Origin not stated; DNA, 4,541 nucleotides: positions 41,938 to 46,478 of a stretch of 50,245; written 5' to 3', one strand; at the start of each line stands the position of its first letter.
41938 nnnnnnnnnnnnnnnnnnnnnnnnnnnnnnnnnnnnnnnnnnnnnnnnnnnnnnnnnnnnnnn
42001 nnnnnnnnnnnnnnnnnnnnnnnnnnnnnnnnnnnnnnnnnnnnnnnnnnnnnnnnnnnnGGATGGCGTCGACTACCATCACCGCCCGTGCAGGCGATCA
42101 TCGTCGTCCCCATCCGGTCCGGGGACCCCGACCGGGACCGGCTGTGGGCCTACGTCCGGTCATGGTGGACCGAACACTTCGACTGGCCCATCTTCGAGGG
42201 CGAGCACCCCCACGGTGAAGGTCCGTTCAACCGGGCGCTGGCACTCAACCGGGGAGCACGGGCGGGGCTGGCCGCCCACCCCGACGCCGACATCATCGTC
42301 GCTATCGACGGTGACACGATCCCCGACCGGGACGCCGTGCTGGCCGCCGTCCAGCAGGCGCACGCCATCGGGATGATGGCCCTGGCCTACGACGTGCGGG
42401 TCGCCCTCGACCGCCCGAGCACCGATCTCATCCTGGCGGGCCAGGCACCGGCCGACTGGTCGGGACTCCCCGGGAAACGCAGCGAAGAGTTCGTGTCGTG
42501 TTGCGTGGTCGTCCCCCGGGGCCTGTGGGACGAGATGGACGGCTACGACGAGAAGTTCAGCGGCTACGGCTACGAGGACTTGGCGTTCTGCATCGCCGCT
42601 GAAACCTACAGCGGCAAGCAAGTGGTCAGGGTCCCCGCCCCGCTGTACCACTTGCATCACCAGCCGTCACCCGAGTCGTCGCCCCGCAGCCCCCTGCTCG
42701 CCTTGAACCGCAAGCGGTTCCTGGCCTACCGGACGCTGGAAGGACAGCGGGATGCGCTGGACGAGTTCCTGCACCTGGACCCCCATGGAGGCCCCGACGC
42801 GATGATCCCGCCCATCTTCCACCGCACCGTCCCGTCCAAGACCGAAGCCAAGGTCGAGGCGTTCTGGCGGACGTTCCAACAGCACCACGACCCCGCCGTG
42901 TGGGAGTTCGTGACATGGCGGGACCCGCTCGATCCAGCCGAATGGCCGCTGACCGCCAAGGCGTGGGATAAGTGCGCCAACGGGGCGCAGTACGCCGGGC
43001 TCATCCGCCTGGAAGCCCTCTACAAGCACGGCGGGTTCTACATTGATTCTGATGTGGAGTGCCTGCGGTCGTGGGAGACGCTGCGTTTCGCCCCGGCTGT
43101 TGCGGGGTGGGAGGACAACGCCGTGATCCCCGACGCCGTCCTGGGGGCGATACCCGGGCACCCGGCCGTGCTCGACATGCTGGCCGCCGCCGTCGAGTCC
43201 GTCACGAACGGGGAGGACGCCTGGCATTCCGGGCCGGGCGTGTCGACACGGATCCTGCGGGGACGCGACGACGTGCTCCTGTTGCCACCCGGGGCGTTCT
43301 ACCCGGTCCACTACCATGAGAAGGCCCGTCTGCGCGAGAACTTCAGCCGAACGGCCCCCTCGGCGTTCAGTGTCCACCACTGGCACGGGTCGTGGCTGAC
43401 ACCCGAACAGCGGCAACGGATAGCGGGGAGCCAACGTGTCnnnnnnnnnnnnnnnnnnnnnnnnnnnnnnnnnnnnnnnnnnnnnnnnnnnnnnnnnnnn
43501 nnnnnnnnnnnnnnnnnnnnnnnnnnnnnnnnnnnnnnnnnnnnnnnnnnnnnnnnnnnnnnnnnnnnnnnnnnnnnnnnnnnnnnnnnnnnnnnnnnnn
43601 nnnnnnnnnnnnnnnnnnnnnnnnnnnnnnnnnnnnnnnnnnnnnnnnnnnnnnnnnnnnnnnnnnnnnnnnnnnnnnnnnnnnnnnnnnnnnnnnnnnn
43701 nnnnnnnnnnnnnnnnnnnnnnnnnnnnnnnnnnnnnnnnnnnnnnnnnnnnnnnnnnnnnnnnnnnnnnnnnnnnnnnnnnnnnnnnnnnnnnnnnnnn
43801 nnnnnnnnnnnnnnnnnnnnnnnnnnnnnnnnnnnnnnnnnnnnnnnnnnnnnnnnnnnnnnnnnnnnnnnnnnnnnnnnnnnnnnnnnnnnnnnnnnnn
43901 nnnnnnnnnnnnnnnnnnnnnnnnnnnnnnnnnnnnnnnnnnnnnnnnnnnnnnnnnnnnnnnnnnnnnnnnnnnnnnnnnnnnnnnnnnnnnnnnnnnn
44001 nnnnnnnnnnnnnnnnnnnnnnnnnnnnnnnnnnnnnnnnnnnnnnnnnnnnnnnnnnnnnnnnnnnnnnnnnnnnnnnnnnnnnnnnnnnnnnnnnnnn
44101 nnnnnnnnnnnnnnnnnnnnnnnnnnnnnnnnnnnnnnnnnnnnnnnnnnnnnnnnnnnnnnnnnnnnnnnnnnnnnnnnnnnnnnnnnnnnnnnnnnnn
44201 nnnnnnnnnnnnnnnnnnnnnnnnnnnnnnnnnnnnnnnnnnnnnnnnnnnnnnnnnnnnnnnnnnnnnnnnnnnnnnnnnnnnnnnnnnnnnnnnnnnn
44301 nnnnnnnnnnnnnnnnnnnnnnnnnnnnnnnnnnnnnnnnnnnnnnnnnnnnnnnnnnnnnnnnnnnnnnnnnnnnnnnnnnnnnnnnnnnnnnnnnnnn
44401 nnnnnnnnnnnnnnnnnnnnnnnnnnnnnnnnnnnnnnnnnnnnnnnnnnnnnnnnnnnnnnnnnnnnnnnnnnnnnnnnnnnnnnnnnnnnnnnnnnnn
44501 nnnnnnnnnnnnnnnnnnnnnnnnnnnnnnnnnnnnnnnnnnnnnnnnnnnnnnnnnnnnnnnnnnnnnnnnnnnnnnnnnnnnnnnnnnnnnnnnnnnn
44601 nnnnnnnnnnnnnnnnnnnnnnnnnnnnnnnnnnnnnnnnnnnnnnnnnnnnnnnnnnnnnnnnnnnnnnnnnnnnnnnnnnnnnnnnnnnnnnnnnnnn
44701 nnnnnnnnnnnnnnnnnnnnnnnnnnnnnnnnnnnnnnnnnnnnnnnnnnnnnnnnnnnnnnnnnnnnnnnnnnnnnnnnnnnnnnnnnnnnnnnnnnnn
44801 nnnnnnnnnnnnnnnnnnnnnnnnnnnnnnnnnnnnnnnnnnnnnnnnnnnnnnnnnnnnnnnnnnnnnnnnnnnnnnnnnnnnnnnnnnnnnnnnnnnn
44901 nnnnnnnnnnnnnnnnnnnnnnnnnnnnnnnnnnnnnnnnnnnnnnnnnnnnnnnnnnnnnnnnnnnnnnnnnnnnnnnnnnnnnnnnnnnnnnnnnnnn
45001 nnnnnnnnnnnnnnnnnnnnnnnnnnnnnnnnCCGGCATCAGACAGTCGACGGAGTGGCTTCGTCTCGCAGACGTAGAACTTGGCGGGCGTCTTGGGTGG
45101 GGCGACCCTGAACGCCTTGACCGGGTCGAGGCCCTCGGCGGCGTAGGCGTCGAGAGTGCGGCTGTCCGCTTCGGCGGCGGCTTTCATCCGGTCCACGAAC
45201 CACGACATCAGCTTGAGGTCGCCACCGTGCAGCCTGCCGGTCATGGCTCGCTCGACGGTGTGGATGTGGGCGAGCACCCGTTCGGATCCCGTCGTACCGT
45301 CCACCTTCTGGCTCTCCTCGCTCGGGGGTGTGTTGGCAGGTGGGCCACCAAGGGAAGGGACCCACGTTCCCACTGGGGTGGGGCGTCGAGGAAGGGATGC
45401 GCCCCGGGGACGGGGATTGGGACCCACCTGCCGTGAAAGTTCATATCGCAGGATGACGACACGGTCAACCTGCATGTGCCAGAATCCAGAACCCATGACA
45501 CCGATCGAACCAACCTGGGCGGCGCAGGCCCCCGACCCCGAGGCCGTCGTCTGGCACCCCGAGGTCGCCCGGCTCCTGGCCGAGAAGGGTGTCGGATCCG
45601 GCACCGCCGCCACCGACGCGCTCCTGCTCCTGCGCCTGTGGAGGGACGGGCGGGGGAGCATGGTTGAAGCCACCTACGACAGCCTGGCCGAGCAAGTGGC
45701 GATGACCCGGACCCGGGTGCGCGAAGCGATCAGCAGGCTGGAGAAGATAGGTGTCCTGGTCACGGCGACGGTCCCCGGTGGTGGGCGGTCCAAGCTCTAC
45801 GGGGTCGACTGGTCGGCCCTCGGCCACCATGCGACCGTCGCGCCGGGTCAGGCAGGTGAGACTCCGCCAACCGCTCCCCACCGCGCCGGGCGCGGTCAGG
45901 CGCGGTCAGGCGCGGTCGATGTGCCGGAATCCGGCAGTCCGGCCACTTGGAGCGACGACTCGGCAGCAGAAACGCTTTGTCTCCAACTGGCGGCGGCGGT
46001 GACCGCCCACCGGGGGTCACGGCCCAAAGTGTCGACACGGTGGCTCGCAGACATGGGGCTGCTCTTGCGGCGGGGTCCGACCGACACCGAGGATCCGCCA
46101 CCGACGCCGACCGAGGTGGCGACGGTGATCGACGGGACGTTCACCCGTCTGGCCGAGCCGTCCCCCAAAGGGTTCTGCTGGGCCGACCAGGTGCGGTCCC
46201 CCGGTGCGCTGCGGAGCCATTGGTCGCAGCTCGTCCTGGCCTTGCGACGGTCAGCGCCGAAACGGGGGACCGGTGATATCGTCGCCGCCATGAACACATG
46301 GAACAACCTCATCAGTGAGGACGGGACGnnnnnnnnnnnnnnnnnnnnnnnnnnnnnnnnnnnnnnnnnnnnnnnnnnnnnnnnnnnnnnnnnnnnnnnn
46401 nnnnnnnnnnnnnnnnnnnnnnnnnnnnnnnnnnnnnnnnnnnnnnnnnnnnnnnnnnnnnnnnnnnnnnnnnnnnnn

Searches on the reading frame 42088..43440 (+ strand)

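Call 11: search_protein_families(library=pfam, proteins=[window:42088-43440:+], max_evalue=0.01)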
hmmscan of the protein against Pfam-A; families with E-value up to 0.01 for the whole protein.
window:42088-43440:+ (451 aa): 2 families
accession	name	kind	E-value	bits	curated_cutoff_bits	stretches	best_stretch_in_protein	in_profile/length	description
PF04488.21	Gly_transf_sug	-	1.8e-08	35.4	23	1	286-332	42-86/93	Glycosyltransferase sugar-binding region containing DXD motif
PF02709.20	Glyco_transf_7C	-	0.00011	22.2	23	1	131-191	15-77/78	N-terminal domain of galactosyltransferase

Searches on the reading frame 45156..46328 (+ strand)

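Call 11: search_protein_families(library=pfam, proteins=[window:45156-46328:+], max_evalue=0.01)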
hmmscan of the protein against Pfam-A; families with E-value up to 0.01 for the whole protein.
window:45156-46328:+ (391 aa): 3 families
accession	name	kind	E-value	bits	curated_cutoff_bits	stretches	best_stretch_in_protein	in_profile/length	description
PF00392.27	GntR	-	0.00085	19.4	27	1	176-203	29-56/64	Bacterial regulatory proteins, gntR family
PF13412.12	HTH_24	-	0.0022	17.9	21.9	1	172-201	18-47/48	Winged helix-turn-helix DNA-binding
PF13545.12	HTH_Crp_2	-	0.0096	16.3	27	0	157-202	6-53/70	Crp-like helix-turn-helix domain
